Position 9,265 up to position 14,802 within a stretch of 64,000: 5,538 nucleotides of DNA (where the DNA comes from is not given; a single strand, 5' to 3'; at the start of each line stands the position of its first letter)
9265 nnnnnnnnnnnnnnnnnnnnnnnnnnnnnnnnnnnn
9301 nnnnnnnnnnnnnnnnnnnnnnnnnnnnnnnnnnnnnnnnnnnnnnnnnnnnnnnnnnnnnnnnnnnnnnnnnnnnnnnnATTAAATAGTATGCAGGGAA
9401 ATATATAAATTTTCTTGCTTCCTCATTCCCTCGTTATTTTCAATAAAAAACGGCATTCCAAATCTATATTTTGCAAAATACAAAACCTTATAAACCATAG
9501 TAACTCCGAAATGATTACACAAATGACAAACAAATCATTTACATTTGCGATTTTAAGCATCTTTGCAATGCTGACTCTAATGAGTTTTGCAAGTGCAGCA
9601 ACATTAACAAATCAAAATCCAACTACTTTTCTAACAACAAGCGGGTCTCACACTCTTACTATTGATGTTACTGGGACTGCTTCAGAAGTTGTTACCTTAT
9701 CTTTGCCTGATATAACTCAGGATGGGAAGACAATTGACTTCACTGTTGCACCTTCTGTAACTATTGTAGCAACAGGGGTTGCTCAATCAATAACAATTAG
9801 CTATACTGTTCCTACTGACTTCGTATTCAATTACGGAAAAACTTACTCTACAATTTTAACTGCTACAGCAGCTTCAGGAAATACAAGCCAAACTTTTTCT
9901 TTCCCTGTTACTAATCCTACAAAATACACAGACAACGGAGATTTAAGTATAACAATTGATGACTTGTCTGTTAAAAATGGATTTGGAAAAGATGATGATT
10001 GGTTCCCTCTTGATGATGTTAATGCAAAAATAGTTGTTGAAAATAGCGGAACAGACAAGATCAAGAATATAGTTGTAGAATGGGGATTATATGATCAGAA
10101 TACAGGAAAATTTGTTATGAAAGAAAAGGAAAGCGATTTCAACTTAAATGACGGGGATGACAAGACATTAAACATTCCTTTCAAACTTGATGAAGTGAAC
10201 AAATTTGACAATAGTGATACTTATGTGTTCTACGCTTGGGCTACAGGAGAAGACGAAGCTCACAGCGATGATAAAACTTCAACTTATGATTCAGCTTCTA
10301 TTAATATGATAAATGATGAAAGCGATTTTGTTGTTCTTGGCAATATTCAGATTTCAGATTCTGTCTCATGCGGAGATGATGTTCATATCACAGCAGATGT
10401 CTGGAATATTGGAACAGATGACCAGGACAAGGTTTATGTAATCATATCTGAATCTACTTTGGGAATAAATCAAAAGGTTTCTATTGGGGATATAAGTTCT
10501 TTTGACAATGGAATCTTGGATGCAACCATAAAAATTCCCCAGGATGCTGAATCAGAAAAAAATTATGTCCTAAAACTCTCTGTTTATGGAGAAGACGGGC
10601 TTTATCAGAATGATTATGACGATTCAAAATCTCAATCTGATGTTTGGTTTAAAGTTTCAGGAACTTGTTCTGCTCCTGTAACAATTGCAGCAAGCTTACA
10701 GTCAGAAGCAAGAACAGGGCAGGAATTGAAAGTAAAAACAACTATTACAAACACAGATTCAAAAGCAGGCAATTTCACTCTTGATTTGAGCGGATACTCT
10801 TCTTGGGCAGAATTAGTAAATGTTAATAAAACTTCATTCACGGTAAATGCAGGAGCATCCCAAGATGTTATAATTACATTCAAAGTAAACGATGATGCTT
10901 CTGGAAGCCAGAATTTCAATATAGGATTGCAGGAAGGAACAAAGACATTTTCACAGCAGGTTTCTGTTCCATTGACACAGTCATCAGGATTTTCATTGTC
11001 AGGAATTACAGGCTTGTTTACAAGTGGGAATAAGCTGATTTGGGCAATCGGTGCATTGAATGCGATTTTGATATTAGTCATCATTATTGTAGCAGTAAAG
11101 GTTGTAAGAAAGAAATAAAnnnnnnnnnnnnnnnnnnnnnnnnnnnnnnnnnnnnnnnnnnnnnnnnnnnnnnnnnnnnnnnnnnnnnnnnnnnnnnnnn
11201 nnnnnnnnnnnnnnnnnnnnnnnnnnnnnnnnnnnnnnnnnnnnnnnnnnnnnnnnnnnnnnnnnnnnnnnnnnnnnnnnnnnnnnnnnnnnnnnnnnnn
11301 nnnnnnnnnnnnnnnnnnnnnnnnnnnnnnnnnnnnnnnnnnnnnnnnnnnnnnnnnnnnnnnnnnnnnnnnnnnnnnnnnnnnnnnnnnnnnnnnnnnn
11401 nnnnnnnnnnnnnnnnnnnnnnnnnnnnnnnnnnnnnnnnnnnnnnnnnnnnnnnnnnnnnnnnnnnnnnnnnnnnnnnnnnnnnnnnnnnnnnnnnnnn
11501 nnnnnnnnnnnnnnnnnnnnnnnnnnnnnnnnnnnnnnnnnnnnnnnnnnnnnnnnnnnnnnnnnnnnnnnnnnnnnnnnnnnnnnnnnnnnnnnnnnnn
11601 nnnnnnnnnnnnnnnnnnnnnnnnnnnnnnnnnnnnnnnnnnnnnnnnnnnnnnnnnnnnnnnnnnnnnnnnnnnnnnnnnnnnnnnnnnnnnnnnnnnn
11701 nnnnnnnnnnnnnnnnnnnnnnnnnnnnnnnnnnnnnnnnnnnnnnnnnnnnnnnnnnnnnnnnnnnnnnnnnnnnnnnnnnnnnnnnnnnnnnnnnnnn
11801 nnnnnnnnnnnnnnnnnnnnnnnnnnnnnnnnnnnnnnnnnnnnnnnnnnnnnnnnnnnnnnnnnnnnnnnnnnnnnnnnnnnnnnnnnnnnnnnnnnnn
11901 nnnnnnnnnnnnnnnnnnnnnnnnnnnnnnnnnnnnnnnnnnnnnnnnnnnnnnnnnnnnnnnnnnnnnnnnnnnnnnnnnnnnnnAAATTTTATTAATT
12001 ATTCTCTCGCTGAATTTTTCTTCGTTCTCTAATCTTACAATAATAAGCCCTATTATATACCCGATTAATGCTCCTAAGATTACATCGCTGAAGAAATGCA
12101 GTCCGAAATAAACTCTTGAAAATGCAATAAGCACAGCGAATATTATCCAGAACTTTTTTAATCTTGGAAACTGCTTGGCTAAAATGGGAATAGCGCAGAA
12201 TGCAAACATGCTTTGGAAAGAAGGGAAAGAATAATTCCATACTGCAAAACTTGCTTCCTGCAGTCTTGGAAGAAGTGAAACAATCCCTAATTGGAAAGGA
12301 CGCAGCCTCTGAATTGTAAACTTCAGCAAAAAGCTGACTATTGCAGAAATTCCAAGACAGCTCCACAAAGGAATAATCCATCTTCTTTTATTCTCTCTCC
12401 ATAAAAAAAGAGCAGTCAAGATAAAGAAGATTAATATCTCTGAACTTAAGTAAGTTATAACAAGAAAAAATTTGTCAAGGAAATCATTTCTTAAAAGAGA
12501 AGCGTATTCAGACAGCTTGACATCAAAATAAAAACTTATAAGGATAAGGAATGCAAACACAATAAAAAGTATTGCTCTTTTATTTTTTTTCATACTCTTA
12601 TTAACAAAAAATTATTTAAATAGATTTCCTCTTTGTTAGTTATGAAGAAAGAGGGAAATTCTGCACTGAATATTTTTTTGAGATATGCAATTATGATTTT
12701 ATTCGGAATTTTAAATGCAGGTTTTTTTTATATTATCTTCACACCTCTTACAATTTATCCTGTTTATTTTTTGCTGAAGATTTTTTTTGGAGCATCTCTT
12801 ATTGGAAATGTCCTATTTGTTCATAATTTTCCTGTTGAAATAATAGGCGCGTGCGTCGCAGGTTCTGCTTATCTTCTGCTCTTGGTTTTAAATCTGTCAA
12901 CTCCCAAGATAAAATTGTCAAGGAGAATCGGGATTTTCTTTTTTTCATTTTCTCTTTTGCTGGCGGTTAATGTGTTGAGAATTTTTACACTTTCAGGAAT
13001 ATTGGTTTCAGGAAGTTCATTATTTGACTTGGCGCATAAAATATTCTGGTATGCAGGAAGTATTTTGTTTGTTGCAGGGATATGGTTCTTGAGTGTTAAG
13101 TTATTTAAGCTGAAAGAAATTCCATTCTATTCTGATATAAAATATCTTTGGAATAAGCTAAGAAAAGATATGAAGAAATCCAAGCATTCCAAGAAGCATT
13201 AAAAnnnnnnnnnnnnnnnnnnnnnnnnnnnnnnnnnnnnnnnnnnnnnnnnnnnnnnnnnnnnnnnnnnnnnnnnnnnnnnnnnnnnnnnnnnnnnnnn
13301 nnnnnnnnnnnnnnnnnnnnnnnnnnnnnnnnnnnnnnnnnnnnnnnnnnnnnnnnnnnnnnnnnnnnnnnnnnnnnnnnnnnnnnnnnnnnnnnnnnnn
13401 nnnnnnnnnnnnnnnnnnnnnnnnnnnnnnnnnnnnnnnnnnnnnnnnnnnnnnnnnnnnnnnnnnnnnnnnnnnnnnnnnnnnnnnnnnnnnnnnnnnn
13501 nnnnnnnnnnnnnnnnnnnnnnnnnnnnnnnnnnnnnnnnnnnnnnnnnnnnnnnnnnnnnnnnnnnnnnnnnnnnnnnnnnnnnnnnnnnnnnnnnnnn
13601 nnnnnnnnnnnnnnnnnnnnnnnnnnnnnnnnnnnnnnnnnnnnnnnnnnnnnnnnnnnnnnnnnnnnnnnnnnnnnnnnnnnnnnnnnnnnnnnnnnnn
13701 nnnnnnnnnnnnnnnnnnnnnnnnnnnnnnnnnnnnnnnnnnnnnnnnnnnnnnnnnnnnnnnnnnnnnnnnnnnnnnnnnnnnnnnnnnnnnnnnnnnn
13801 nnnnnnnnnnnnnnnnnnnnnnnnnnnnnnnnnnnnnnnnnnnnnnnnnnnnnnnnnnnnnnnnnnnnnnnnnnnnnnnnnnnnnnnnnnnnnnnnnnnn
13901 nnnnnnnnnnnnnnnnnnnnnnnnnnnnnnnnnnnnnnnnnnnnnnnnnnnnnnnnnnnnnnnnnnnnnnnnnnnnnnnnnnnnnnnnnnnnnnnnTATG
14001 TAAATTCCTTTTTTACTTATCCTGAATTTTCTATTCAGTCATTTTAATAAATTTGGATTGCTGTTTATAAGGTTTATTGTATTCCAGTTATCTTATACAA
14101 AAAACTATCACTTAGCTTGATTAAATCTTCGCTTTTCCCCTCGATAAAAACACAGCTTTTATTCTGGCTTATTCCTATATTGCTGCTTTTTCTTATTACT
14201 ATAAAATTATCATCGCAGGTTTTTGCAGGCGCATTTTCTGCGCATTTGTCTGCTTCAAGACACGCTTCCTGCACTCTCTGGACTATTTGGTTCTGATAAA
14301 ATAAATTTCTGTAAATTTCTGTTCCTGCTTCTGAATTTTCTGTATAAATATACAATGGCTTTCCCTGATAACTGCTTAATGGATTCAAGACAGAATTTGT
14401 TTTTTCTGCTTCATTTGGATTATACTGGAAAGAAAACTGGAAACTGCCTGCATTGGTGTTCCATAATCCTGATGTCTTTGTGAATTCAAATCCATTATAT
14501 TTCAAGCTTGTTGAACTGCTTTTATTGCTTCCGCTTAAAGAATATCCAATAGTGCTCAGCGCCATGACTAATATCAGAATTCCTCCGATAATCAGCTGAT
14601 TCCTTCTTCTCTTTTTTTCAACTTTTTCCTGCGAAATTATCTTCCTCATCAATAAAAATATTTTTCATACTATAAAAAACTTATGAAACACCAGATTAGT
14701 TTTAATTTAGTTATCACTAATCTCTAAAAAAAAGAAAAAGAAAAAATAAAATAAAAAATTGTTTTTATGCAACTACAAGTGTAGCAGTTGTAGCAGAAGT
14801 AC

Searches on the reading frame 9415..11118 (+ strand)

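Call 53: search_protein_families(library=pfam, proteins=[window:9415-11118:+], max_evalue=0.01)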
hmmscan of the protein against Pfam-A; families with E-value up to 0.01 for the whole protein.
window:9415-11118:+ (567 aa): 4 families
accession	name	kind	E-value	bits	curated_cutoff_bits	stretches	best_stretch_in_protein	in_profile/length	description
PF11614.14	FixG_C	-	0.00044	20.8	25.6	1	443-510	38-106/119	IG-like fold at C-terminal of FixG, putative oxidoreductase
PF23619.1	Ig_VWA7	-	0.0014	19.3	27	0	425-496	5-73/104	VWA7 Ig-like domain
PF10633.15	NPCBM_assoc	-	0.0024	18.5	24.4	0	433-497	2-66/78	NPCBM-associated, NEW3 domain of alpha-galactosidase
PF22067.2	Cep192_D3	-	0.0044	17.5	27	0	450-496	27-74/99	Cep192 domain 3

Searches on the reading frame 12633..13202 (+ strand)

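Call 53: search_protein_families(library=pfam, proteins=[window:12633-13202:+], max_evalue=0.01)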
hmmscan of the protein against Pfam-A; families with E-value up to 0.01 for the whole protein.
window:12633-13202:+ (189 aa): 0 families

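Call 60: search_protein_families(library=ncbifam, proteins=[window:12633-13202:+], max_evalue=0.1)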
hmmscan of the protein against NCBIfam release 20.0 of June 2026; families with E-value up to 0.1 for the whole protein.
window:12633-13202:+ (189 aa): 5 families
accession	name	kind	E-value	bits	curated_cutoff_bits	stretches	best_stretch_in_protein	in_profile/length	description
NF033505.2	paceosortase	exception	2.7e-63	213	80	1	12-175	2-165/167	pacearchaeosortase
TIGR04178.1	exo_archaeo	signature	1.9e-06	28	23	1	68-155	1-92/97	exosortase/archaeosortase family protein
TIGR04124.1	archaeo_artE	exception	2e-06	27.9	95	1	18-152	12-145/153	archaeosortase family protein ArtE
TIGR04177.1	exosort_XrtH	exception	0.0018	18.3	86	1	55-156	51-153/158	exosortase H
NF046081.1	exosort_XrtX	exception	0.011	15.7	170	1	59-158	63-162/168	exosortase X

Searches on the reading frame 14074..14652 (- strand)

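Call 12: search_protein_families(library=pfam, proteins=[window:14074-14652:-], max_evalue=1)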
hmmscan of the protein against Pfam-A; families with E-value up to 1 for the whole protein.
window:14074-14652:- (192 aa): 2 families
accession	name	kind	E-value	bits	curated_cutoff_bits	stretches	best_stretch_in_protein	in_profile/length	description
PF13631.11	Cytochrom_B_N_2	-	0.038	14.4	27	1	13-47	21-56/169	Cytochrome b(N-terminal)/b6/petB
PF14699.12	hGDE_N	-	0.14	12.8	22.1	0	66-84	53-71/92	N-terminal domain from the human glycogen debranching enzyme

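Call 13: search_protein_families(library=ncbifam, proteins=[window:14074-14652:-], max_evalue=1)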
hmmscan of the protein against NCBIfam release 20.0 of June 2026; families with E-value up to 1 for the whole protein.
window:14074-14652:- (192 aa): 4 families
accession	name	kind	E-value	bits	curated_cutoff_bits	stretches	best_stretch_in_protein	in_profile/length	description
TIGR04370.1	glyco_rpt_poly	subfamily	0.012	14.7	40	1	2-80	204-282/396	oligosaccharide repeat unit polymerase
NF033762.1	social_mot_Tgl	equivalog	0.054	12.8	225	1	101-151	21-71/252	social motility TPR repeat lipoprotein Tgl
NF009592.0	PRK13033.1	equivalog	0.11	12.3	225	1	109-161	35-88/133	FPRL1 inhibitory protein FLIPr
NF041221.1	BagZ_FevE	exception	0.19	11.9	200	1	133-183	33-83/122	bagremycin/ferroverdin biosynthesis copper chaperon BagZ/FevE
